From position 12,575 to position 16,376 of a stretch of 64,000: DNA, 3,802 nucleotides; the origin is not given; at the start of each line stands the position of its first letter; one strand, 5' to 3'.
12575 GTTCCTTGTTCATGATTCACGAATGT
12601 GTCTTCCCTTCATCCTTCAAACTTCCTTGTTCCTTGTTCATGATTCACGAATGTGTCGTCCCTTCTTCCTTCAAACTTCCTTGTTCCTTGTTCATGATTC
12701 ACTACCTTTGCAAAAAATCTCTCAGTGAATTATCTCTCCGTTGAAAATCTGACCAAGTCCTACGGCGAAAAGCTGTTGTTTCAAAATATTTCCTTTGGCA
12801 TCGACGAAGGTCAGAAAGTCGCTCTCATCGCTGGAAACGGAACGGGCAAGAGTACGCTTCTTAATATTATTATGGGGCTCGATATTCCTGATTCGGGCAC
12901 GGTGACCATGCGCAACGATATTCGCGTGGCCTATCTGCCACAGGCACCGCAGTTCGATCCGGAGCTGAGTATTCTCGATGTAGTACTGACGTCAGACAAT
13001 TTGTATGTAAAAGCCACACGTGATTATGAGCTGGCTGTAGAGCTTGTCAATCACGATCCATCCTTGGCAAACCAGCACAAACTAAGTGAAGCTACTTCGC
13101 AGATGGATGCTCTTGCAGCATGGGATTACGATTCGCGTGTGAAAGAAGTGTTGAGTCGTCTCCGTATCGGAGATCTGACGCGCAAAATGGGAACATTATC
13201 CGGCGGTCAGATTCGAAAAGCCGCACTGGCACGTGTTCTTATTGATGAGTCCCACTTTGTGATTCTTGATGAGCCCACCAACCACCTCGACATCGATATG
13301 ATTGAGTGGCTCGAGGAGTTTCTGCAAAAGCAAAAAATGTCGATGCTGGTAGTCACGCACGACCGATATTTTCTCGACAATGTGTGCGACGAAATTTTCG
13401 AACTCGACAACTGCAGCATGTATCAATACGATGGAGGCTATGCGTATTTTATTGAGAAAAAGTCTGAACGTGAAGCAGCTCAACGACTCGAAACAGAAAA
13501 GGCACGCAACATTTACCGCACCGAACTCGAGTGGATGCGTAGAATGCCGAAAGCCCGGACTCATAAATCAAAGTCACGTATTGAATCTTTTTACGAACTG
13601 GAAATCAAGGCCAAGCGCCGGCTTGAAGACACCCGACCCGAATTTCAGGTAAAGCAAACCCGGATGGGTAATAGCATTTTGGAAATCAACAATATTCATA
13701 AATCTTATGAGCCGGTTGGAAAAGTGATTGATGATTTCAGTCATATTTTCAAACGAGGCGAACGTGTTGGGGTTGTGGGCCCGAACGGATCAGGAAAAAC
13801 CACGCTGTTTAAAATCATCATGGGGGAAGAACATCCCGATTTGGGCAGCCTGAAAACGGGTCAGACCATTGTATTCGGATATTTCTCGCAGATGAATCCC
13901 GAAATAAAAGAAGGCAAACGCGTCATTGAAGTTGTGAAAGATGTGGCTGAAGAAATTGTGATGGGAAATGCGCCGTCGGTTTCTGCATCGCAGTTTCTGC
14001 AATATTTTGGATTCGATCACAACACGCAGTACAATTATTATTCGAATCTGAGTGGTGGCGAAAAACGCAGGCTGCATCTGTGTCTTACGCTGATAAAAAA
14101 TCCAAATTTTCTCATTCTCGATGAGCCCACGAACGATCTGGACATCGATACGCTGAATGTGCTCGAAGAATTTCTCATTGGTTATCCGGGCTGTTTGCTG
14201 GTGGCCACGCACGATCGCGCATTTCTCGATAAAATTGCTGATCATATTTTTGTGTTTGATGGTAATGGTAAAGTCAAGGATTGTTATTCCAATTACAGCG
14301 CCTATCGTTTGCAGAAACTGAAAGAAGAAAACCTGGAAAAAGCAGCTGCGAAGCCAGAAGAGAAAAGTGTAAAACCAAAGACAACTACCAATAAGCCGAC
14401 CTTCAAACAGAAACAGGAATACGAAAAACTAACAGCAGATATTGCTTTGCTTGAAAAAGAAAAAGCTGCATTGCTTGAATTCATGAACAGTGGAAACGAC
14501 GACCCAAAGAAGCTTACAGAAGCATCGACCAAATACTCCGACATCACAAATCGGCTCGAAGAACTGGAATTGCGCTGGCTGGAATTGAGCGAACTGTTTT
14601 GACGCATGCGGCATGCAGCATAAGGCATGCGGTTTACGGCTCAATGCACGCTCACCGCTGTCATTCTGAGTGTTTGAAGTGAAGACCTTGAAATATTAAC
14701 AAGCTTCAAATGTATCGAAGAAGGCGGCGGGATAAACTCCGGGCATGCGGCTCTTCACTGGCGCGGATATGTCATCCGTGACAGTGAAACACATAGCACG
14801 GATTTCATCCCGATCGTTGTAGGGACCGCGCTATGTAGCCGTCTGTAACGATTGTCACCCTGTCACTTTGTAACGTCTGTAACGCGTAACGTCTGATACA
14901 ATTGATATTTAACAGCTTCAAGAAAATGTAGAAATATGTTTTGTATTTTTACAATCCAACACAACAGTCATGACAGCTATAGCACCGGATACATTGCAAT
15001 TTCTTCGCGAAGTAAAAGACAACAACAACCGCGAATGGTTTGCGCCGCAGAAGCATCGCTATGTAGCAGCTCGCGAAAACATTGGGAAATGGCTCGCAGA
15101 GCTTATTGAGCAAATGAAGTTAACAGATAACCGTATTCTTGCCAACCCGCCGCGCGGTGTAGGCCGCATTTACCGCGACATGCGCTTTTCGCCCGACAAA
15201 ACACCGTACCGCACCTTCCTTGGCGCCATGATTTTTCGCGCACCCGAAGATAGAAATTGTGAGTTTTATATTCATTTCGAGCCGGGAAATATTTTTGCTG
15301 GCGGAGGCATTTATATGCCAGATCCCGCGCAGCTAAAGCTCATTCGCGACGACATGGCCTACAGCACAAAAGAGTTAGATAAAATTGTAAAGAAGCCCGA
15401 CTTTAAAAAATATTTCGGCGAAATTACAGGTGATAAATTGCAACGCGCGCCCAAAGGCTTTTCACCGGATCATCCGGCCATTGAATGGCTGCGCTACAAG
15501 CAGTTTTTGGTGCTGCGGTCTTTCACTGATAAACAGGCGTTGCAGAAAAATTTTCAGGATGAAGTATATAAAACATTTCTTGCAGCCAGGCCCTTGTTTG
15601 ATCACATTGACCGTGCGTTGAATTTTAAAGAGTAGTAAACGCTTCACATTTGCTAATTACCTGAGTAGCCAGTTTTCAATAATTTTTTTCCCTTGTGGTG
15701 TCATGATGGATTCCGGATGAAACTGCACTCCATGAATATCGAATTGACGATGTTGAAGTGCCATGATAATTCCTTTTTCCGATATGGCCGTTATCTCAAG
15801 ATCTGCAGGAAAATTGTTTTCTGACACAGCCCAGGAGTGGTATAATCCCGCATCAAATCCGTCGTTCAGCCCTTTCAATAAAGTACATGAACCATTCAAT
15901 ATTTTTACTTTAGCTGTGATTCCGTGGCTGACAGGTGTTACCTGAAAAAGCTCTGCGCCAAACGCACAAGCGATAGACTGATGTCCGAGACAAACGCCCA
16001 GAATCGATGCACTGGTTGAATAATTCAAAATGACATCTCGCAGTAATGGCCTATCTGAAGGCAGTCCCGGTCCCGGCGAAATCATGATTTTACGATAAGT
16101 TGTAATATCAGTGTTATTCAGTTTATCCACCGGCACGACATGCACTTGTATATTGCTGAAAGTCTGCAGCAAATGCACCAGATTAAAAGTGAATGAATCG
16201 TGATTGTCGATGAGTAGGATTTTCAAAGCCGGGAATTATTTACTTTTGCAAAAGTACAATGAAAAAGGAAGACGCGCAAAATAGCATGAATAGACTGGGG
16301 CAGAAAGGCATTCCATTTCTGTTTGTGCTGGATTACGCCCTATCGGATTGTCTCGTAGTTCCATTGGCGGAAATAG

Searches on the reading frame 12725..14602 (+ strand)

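Call 10: search_protein_families(library=pfam, proteins=[window:12725-14602:+])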
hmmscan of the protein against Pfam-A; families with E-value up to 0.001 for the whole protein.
window:12725-14602:+ (625 aa): 9 families
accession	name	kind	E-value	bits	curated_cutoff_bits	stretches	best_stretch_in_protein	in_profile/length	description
PF00005.33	ABC_tran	-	3.7e-53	180.3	25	2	20-186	2-137/137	ABC transporter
PF16326.10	ABC_tran_CTD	-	6.4e-14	52.4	32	1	558-623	2-69/69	ABC transporter C-terminal domain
PF13304.12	AAA_21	-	5.3e-13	50.1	27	0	349-375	3-35/304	AAA domain, putative AbiEii toxin, Type IV TA system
PF02463.25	SMC_N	-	6e-10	39.4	40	0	138-225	135-209/220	RecF/RecN/SMC N terminal domain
PF12848.13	ABC_tran_Xtn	-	6.1e-09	36.3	25.9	1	225-301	1-77/85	ABC transporter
PF00006.31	ATP-synt_ab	-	1e-05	25.8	29.5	0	24-50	9-35/213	ATP synthase alpha/beta family, nucleotide-binding domain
PF13555.12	AAA_29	-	1.9e-05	24.8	27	0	345-362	23-39/61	P-loop containing region of AAA domain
PF13401.12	AAA_22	-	9.9e-05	23.1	27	0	350-397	10-33/130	AAA domain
PF00350.29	Dynamin_N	-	0.00026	21.5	27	0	39-63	8-33/168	Dynamin family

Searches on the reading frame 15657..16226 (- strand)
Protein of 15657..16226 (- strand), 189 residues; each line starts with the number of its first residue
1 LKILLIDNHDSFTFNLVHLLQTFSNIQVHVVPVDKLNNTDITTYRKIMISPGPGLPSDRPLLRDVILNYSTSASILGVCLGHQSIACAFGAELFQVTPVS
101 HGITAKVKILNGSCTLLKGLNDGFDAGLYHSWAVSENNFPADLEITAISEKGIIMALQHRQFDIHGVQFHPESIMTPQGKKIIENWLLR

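Call 55: search_protein_families(library=pfam, proteins=[window:15657-16226:-], max_evalue=0.00001)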
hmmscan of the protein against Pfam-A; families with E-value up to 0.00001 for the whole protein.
window:15657-16226:- (189 aa): 2 families
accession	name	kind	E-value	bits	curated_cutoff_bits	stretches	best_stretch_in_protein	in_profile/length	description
PF00117.34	GATase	-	2.1e-43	148.7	22.8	1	4-188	1-188/190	Glutamine amidotransferase class-I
PF07722.19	Peptidase_C26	-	6e-09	36.4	20.5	1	73-172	106-219/219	Peptidase C26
